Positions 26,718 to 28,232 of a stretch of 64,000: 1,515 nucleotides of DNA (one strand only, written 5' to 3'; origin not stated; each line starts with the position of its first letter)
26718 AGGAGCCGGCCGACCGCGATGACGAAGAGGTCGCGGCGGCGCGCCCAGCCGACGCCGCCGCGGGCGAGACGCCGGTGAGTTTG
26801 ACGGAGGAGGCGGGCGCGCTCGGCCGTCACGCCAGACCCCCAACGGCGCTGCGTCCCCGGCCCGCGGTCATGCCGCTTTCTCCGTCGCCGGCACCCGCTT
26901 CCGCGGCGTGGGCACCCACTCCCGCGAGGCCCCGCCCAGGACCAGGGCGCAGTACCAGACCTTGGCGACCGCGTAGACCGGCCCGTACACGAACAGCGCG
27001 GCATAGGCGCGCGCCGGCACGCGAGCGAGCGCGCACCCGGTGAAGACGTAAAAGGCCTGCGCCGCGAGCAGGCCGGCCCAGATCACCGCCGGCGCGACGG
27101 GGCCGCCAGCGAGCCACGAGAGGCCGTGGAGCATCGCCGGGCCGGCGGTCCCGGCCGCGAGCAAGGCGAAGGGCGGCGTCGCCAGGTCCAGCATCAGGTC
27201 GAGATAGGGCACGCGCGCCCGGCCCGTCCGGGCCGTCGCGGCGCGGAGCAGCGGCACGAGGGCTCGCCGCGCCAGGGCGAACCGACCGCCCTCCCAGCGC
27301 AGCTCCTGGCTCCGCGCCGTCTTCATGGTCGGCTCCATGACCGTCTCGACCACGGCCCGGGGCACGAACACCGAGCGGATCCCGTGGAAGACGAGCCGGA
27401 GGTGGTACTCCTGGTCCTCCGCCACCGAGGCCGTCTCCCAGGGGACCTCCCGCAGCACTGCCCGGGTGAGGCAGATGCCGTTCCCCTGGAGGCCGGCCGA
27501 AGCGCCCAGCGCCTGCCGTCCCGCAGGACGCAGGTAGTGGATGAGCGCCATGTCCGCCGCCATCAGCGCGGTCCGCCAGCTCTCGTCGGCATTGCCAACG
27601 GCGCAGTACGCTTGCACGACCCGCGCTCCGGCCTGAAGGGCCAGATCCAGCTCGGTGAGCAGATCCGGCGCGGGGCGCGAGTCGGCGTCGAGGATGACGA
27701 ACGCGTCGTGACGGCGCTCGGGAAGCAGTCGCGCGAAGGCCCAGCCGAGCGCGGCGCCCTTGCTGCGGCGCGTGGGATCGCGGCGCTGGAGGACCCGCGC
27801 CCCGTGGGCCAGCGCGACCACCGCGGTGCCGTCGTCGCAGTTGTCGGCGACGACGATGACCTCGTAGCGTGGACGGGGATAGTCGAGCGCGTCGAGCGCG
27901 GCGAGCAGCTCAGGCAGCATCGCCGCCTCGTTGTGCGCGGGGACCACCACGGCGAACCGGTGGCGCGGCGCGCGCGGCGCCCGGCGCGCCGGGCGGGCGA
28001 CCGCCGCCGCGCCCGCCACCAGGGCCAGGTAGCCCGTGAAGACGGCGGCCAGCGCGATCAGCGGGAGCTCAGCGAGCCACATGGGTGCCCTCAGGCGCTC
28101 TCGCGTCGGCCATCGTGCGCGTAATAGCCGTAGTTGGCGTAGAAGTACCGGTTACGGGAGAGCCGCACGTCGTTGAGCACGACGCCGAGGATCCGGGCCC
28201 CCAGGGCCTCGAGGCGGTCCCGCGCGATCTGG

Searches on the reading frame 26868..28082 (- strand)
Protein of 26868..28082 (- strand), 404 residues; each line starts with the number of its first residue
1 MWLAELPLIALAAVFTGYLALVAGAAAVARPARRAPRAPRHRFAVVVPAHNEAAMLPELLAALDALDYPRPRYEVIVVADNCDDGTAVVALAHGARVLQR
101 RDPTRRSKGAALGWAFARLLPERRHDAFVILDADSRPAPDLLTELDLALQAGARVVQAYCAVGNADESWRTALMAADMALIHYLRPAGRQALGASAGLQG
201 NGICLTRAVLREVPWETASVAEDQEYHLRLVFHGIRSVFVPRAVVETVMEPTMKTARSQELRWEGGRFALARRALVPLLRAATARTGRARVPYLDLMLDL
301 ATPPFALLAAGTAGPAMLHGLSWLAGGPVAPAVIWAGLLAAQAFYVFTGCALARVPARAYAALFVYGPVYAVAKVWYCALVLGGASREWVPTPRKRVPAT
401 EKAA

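Call 9: search_protein_families(library=pfam, proteins=[window:26868-28082:-], max_evalue=0.001)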
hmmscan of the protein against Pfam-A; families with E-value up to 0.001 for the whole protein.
window:26868-28082:- (404 aa): 4 families
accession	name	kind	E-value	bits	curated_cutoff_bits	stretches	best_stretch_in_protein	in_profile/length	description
PF13641.12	Glyco_tranf_2_3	-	1.4e-29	104.2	27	1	41-265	1-229/230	Glycosyltransferase like family 2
PF13632.12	Glyco_trans_2_3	-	6.1e-19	69.1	27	1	128-333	2-183/198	Glycosyl transferase family group 2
PF00535.33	Glycos_transf_2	-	1e-13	52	23.3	1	45-168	2-123/168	Glycosyl transferase family 2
PF13506.12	Glyco_transf_21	-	9.8e-05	22.3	21.7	1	117-263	23-172/174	Glycosyl transferase family 21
